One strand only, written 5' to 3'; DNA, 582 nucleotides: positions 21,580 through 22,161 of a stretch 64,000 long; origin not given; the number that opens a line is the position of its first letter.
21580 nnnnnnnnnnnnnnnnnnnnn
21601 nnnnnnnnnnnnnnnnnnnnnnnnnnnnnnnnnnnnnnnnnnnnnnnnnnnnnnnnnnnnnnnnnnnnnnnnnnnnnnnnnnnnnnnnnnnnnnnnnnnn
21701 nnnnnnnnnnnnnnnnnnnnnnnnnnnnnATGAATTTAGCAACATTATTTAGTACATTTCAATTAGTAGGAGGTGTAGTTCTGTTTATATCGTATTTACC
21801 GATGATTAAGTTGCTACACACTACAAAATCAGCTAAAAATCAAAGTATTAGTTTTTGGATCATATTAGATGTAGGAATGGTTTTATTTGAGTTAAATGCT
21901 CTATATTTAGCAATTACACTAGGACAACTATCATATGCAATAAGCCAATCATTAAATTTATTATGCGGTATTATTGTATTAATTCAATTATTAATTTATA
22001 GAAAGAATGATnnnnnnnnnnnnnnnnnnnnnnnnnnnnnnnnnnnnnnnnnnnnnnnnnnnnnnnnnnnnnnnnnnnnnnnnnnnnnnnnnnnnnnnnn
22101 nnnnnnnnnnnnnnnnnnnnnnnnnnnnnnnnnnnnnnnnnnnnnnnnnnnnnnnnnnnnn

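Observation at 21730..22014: Phage-encoded SemiSWEET-like (PQ-loop) minimal transporter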

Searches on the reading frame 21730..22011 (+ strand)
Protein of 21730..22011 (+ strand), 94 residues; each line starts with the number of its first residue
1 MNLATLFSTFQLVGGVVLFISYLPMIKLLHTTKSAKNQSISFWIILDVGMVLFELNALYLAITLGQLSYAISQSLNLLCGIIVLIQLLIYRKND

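Call 3: search_protein_families(library=pfam, proteins=[window:21730-22011:+], max_evalue=1)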
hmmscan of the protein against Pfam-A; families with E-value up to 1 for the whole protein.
window:21730-22011:+ (94 aa): 1 family
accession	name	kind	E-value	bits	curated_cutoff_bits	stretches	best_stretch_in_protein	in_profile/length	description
PF19779.4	DUF6264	-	0.29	11.7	31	1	7-64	119-174/183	Family of unknown function (DUF6264)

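Call 4: search_protein_families(library=phrogs, proteins=[window:21730-22011:+], max_evalue=0.1)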
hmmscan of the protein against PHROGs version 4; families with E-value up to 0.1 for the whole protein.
window:21730-22011:+ (94 aa): 2 families
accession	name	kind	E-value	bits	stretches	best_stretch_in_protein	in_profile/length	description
phrog_25992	-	unknown function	8e-13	49.7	1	9-93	8-92/120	-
phrog_2642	-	unknown function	1.2e-05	26.1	1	8-93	6-87/197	-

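Call 5: find_homologous_proteins(query=window:21730-22011:+, max_evalue=0.01)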
Query window:21730-22011:+ (94 aa): 22 proteins with E <= 0.01 among 26 candidates.
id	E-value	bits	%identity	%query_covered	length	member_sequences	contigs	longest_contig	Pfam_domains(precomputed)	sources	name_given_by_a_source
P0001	4.3e-50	185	100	100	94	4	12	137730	-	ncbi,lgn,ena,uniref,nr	ncbi:hypothetical protein [Clostridium sp.]|uniref:hypothetical protein n=1 Tax=Clostridium sp. TaxI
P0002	3.2e-48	180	95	100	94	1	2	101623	-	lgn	-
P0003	1.5e-43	165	84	100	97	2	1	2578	-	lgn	-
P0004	4.7e-43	163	85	100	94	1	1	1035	-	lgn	-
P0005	5.0e-43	163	85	100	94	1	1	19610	-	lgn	-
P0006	3.2e-41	157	83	100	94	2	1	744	-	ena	-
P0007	3.4e-41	157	84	100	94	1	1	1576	-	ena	-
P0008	3.5e-41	157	81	100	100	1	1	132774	-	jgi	jgi:uncharacterized protein with PQ loop repeat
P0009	9.5e-41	156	83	100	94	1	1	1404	-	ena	-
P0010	1.1e-40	155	83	100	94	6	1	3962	-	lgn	-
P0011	4.6e-40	154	81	100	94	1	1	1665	-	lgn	-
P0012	3.8e-39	151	81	100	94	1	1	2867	-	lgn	-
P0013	9.8e-39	149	78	100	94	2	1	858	-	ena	-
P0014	1.5e-38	149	79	100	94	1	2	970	-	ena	-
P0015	4.2e-37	144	76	100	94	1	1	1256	PF04193.20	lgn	-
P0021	1.3e-30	123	73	100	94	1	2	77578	-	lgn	-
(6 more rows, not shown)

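Call 8: search_solved_structures(query=A1, max_evalue=10, show_alignments=5)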
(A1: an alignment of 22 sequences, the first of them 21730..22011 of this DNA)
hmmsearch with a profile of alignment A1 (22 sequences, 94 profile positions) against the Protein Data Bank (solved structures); distinct sequences matched with E-value up to 10: 2.
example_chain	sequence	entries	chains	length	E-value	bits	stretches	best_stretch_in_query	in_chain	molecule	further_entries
4rng_A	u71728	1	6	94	0.017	18.8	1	8-60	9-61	MtN3/saliva family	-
9kax_A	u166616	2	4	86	0.11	16.2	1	15-58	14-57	Sugar transporter SemiSWEET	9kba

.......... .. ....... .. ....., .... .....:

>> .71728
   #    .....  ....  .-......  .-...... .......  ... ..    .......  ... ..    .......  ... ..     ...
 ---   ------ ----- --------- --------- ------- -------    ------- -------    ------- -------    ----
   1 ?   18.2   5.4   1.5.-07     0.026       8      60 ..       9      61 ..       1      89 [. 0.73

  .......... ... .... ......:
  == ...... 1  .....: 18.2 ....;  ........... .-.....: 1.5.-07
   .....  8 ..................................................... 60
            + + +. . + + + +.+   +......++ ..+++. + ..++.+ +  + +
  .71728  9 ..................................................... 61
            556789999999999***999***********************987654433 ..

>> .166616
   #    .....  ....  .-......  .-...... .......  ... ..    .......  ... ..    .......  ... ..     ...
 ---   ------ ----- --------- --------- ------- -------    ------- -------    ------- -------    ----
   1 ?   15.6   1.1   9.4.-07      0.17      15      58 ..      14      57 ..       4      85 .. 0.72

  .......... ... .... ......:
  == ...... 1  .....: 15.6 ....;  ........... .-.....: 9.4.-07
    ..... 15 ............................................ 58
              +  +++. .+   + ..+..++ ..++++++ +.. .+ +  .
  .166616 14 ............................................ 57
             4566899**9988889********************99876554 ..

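Call 9: search_protein_families(library=pfam, alignment_id=A1, max_evalue=10)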
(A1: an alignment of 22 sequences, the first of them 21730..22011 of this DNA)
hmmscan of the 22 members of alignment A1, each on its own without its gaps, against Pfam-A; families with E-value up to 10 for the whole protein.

A. member 1, window:21730-22011:+ (94 aa): 1 family
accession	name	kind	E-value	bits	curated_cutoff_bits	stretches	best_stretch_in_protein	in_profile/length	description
PF19779.4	DUF6264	-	0.29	11.7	31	1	7-64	119-174/183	Family of unknown function (DUF6264)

B. families by the number of members that match (of 22 scanned): 20 families
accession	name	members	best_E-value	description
PF04193.19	PQ-loop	10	5.1e-06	PQ loop repeat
PF19779.4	DUF6264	10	0.0091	Family of unknown function (DUF6264)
PF06686.16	SpoIIIAC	3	0.4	Stage III sporulation protein AC/AD protein family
PF00032.22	Cytochrom_B_C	2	0.2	Cytochrome b(C-terminal)/b6/petD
PF06785.16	UPF0242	2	0.4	Uncharacterised protein family (UPF0242) N-terminus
PF09881.14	DUF2108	2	0.59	Predicted membrane protein (DUF2108)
PF07457.16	DUF1516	1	0.0046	Protein of unknown function (DUF1516)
PF19885.4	DUF6358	1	0.01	Family of unknown function (DUF6358)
PF17555.7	TssN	1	0.052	Type VI secretion system, TssN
PF03083.21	MtN3_slv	1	0.11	Sugar efflux transporter for intercellular exchange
PF05283.16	MGC-24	1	0.11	Multi-glycosylated core protein 24 (MGC-24), sialomucin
PF16995.10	tRNA-synt_2_TM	1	0.13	Transmembrane region of lysyl-tRNA synthetase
PF10066.14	DUF2304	1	0.27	Uncharacterized conserved protein (DUF2304)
PF20082.4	DUF6476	1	0.47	Family of unknown function (DUF6476)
PF19360.4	TadB_TadC_N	1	0.72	TadB/TadC N-terminal domain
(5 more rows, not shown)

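Call 15: predict_structure(alignment_id=A1)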
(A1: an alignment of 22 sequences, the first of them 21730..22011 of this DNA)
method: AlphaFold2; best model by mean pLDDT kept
length: 94 residues; sequences in the alignment: 22
mean_pLDDT: 92.7   pTM: 0.79
mean pLDDT of the five models: 92.7, 92.5, 85.6, 81.4, 65.9
residues with pLDDT >= 90: 80; 70-90: 11; 50-70: 3; < 50: 0
segments of 3 or more residues with pLDDT < 50: none
pLDDT, mean of each block of 10 residues (from residue 1): 88 94 94 88 96 97 95 96 95 70
secondary structure, 60 per line:
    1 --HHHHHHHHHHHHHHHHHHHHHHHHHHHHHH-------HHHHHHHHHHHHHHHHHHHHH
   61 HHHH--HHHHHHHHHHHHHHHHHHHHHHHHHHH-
elements in order: H3-32 H40-64 H67-93

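Call 19: fold_search(model_id=the predicted structure, library=pdb)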
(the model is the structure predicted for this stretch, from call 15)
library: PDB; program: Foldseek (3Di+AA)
matches with E <= 10: 55; with E <= 0.001: 0
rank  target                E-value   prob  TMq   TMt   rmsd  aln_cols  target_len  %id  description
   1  4rng_C                1.9e-02  1.00  0.75  0.84   1.9        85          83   15  Crystal structure of a bacterial homologue of SWEET transporters (released 2014-11-19)
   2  4rng_A                3.2e-02  1.00  0.73  0.82   2.0        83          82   14  Crystal structure of a bacterial homologue of SWEET transporters (released 2014-11-19)
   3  4qnc_A                4.0e-02  1.00  0.68  0.77   2.4        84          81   20  Crystal structure of a SemiSWEET in an occluded state (released 2014-09-10)
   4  5uhs_A                5.3e-02  1.00  0.66  0.75   2.5        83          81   20  Structure of a SemiSWEET D57A mutant (released 2017-08-02)
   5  4x5m_C                8.8e-02  1.00  0.71  0.72   2.5        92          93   16  Crystal structure of SemiSWEET in the inward-open conformation (released 2015-01-21)
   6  4qnc_B                9.8e-02  1.00  0.71  0.80   1.8        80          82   21  Crystal structure of a SemiSWEET in an occluded state (released 2014-09-10)
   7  4qnd                  1.2e-01  1.00  0.76  0.74   3.1        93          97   13  Crystal structure of a SemiSWEET (released 2014-09-10)
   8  4x5m_A                1.3e-01  1.00  0.69  0.74   2.7        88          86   16  Crystal structure of SemiSWEET in the inward-open conformation (released 2015-01-21)
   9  4x5n_A                1.5e-01  1.00  0.71  0.73   2.4        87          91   16  Crystal structure of SemiSWEET in the inward-open and outward-open conformations (released 2015-01-21)
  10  4x5m_B                1.5e-01  1.00  0.73  0.74   2.4        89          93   16  Crystal structure of SemiSWEET in the inward-open conformation (released 2015-01-21)
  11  4x5n_D                1.8e-01  1.00  0.70  0.72   3.0        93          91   17  Crystal structure of SemiSWEET in the inward-open and outward-open conformations (released 2015-01-21)
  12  4x5n_B                2.0e-01  0.99  0.60  0.61   3.5        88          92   19  Crystal structure of SemiSWEET in the inward-open and outward-open conformations (released 2015-01-21)
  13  4x5n_C                3.8e-01  0.99  0.69  0.70   3.1        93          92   17  Crystal structure of SemiSWEET in the inward-open and outward-open conformations (released 2015-01-21)
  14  9kax_MODEL_1_A        3.8e-01  0.97  0.63  0.67   3.2        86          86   20  The outward-open structure of BjSemiSWEET in native cellular membranes determined by in situ solid-state NMR (released 2025-09-10)
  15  5xpd                  6.0e-01  0.99  0.76  0.29   2.1        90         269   14  Sugar transporter of AtSWEET13 in inward-facing state with a substrate analog (released 2017-09-13)
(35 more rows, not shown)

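Call 20: search_protein_representatives(alignment_id=A1)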
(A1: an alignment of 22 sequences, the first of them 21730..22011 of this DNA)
Query: 22 sequences, 94 profile positions. Proteins with E-value up to 0.001 (for the whole library): 148; up to 1e-10: 15; up to 1e-30: 0. The best 148 are listed.
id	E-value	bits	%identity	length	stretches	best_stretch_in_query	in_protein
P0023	1.5e-29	118.4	-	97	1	3-94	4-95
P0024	6.7e-23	97.0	-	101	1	3-92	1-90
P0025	1.7e-18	83.0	-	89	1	6-91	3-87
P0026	3.8e-16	75.4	-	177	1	5-93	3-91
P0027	3.6e-15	72.3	-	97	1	5-91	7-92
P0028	7.2e-15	71.3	-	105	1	5-93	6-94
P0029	1.2e-14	70.6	-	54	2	69-94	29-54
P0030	2.9e-13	66.2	-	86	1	5-93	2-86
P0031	3.4e-13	65.9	-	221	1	6-92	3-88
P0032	1.3e-12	64.1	-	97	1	6-93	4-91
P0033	9.9e-12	61.3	-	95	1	4-93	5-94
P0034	2.5e-11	59.9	-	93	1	5-94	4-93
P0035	2.5e-11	59.9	-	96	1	4-94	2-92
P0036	2.8e-11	59.8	-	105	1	6-91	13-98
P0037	7.0e-11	58.5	-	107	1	3-92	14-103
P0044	5.7e-10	55.6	-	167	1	12-91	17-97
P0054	1.0e-08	51.6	-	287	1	11-93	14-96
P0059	1.5e-08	51.0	-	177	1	6-93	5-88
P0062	2.0e-08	50.7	-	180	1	5-94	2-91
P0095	1.8e-06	44.4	-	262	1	6-91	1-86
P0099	2.1e-06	44.2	-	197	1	6-91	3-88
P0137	1.2e-04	38.6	-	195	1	7-91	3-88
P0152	3.0e-04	37.3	-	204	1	6-82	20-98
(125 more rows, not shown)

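Call 22: search_protein_families(library=pfam, proteins=[P0054, P0031, P0095, P0026, P0062, P0099, P0044, P0059, P0137, P0152], max_evalue=0.1)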
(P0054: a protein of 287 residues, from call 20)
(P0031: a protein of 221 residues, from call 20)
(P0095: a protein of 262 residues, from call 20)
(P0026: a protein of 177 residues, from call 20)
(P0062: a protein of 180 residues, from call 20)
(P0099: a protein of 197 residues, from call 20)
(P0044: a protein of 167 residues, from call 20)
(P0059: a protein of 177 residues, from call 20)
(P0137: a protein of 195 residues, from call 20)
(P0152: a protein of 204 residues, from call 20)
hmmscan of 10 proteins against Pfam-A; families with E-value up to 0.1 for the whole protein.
P0054 (287 aa): 3 families
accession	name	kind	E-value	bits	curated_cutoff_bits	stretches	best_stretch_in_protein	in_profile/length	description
PF05014.21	Nuc_deoxyrib_tr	-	6.5e-15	55.7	28.8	1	123-239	2-109/117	Nucleoside 2-deoxyribosyltransferase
PF04193.19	PQ-loop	-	9.3e-09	35.4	22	1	11-61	3-53/61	PQ loop repeat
PF15891.11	Nuc_deoxyri_tr2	-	1.3e-05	26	30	1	123-211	5-94/105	Nucleoside 2-deoxyribosyltransferase like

P0031 (221 aa): 2 families
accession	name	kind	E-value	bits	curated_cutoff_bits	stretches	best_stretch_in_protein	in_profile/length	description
PF04193.19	PQ-loop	-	1.2e-07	31.9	22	1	5-56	3-54/61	PQ loop repeat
PF24090.1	DUF7375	-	0.023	15.4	27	1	103-154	24-75/118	Family of unknown function (DUF7375)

P0095 (262 aa): 14 families
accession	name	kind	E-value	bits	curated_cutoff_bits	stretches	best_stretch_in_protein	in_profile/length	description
PF04193.19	PQ-loop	-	2.3e-06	27.7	22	1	3-46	3-46/61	PQ loop repeat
PF08271.17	Zn_Ribbon_TF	-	0.00035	20.5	29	1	114-142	2-27/43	TFIIB zinc-binding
PF25206.1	DUF7836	-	0.00074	19.8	26.7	1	107-141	2-37/59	Domain of unknown function (DUF7836)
PF19108.5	DUF5795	-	0.0021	18.5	27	0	110-140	34-64/74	Family of unknown function (DUF5795)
PF09723.15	Zn_ribbon_8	-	0.017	15.6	34.4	1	114-141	7-33/41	Zinc ribbon domain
PF10571.15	UPF0547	-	0.03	14.9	29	1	114-124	16-26/26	Uncharacterised protein family UPF0547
PF05129.18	Zn_ribbon_Elf1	-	0.031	14.8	29.8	1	109-150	19-62/79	Transcription elongation factor Elf1 like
PF14311.12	DUF4379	-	0.042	14.5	24.5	0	108-141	23-54/56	Probable Treble clef zinc finger domain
PF13717.11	Zn_ribbon_4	-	0.043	14.2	30.3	0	108-122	21-35/36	zinc-ribbon domain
PF07282.18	Cas12f1-like_TNB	-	0.055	14.1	26.3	0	114-148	30-54/60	Cas12f1-like, TNB domain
PF01667.23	Ribosomal_S27e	-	0.056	13.6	24.5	1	111-142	6-34/55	Ribosomal protein S27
PF13453.11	Zn_ribbon_TFIIB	-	0.069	13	22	1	114-147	1-33/41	Transcription factor zinc-finger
PF09297.16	Zn_ribbon_NUD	-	0.084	13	24.8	0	114-122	23-31/32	NADH pyrophosphatase zinc ribbon domain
PF17622.8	UL16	-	0.094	12.8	25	0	189-234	90-134/204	Viral unique long protein 16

P0026 (177 aa): 2 families
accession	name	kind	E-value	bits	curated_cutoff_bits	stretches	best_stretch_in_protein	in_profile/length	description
PF04193.19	PQ-loop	-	4e-07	30.1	22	1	5-56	2-53/61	PQ loop repeat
PF03419.18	Peptidase_U4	-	0.019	14.7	28.4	1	40-114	86-160/284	Sporulation factor SpoIIGA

P0062 (180 aa): 1 family
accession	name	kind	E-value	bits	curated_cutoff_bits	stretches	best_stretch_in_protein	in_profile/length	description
PF04193.19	PQ-loop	-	9.9e-05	22.5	22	1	7-46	5-44/61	PQ loop repeat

P0099 (197 aa): 5 families
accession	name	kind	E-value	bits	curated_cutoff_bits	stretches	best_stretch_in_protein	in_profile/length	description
PF04193.19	PQ-loop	-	2.5e-07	30.8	22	1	4-47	2-45/61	PQ loop repeat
PF00335.26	Tetraspanin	-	0.0021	18.2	32.1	1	7-104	12-113/225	Tetraspanin family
PF09801.14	SYS1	-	0.0077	16.9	22.3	1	25-80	80-129/144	Integral membrane protein S linking to the trans Golgi network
PF16962.11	ABC_export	-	0.014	14.4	29.7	1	34-102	120-187/531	Putative ABC exporter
PF11023.14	DUF2614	-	0.069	13.8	21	1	32-90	4-64/111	Zinc-ribbon containing domain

P0044 (167 aa): 1 family
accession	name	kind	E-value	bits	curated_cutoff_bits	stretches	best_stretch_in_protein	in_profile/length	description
PF04193.19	PQ-loop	-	2.5e-06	27.6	22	1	22-54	12-44/61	PQ loop repeat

P0059 (177 aa): 1 family
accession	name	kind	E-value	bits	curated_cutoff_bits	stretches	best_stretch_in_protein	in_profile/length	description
PF04193.19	PQ-loop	-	1.1e-07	31.9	22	1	6-41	2-37/61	PQ loop repeat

P0137 (195 aa): 2 families
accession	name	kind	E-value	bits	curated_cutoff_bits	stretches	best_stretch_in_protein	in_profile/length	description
PF04193.19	PQ-loop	-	2.2e-09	37.4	22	1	3-44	2-43/61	PQ loop repeat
PF03083.21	MtN3_slv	-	0.00013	22.4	23.7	1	19-90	19-85/87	Sugar efflux transporter for intercellular exchange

P0152 (204 aa): 3 families
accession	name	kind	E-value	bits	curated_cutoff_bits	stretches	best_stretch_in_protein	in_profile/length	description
PF04193.19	PQ-loop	-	2.7e-06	27.5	22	1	22-71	3-52/61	PQ loop repeat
PF03083.21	MtN3_slv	-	0.02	15.3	23.7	1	37-73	19-55/87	Sugar efflux transporter for intercellular exchange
PF11674.13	DUF3270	-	0.024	15.3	25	1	46-101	31-85/86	Protein of unknown function (DUF3270)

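Call 26: search_solved_structures(query=A2, max_evalue=1, show_alignments=5)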
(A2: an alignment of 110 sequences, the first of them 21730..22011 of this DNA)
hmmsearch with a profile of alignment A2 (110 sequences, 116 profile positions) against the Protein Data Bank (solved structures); distinct sequences matched with E-value up to 1: 28.
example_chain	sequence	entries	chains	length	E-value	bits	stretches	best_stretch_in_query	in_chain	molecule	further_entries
4rng_A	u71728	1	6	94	6.8e-16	61.3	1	21-108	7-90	MtN3/saliva family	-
9kax_A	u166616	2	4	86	2e-14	56.6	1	19-105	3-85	Sugar transporter SemiSWEET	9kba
4x5m_A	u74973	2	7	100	2.4e-12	49.9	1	26-110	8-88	Uncharacterized protein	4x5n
4qnc_A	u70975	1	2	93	2.6e-10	43.3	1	23-102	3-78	chemical transport protein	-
5uhs_A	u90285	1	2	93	4.4e-10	42.6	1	23-102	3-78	Sugar transporter SemiSWEET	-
5uhq_A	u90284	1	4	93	9.7e-09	38.2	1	23-102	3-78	Sugar transporter SemiSWEET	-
7zk1_A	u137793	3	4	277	4.9e-07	32.7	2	18-101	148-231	Cystinosin homolog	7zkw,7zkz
8dyp_A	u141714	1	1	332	1.2e-05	28.3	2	13-77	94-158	Cystinosin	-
8dke_P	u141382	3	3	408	4.7e-05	26.4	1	12-77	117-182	Isoform 2 of Cystinosin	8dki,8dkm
8dkw_P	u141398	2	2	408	7.9e-05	25.6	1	12-77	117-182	Isoform 2 of Cystinosin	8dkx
5xpd_A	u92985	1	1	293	0.00013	25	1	13-111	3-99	sugar transporter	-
4qnd_A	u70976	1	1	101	0.00047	23.1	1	24-103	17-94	Chemical transport protein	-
9kon_A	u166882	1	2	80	0.0027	20.7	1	30-103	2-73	Sugar transporter SemiSWEET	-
8v60_A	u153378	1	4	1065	0.15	15.1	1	15-49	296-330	Calcium-activated potassium channel subunit alpha-1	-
6nd0_A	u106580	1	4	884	0.27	14.2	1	15-49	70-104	Calcium-activated potassium channel subunit alpha-1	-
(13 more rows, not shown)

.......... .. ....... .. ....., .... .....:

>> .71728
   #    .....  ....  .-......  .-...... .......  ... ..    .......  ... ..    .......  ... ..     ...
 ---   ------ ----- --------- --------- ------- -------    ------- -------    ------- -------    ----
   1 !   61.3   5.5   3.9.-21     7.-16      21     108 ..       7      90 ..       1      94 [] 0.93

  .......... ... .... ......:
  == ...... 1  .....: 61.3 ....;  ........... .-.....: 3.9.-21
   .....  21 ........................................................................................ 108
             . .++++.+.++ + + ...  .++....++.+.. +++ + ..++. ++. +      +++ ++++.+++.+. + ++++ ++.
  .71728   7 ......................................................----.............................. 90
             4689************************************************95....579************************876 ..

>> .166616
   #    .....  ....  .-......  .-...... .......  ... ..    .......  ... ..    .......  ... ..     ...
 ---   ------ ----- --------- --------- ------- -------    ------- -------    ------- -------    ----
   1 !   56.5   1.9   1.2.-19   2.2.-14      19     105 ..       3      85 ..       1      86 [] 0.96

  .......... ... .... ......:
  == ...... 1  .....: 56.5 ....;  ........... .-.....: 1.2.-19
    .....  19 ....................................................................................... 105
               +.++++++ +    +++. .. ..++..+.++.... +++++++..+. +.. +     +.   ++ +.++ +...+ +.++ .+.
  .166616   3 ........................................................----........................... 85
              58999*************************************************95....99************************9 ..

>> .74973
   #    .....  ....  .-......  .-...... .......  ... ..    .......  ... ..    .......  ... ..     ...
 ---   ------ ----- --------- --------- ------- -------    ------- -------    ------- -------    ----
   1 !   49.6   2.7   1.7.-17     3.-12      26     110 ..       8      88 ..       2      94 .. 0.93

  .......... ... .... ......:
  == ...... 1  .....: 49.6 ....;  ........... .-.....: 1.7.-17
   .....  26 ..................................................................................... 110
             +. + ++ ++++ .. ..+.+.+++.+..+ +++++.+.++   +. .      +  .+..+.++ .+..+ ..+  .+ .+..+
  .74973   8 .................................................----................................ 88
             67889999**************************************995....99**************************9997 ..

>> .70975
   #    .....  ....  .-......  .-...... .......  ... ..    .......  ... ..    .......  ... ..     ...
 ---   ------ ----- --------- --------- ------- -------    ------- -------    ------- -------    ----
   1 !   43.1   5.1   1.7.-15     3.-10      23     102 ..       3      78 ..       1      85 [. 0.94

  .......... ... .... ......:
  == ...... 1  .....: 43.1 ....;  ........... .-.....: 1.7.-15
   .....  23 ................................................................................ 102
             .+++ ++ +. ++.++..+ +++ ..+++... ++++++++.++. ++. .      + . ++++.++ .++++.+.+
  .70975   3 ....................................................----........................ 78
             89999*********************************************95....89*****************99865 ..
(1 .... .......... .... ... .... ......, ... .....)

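Call 28: find_related_loci(query=A1, collection=viral_contigs, flank=6000)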
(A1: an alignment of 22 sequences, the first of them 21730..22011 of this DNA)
Query A1 (94 aa) in viral_contigs; peptide patterns used: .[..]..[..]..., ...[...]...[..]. (x = any residue, [..] = any of these).
53 stretches matched a pattern, but none encodes a relative of the query by tblastn (E <= 1e-3).
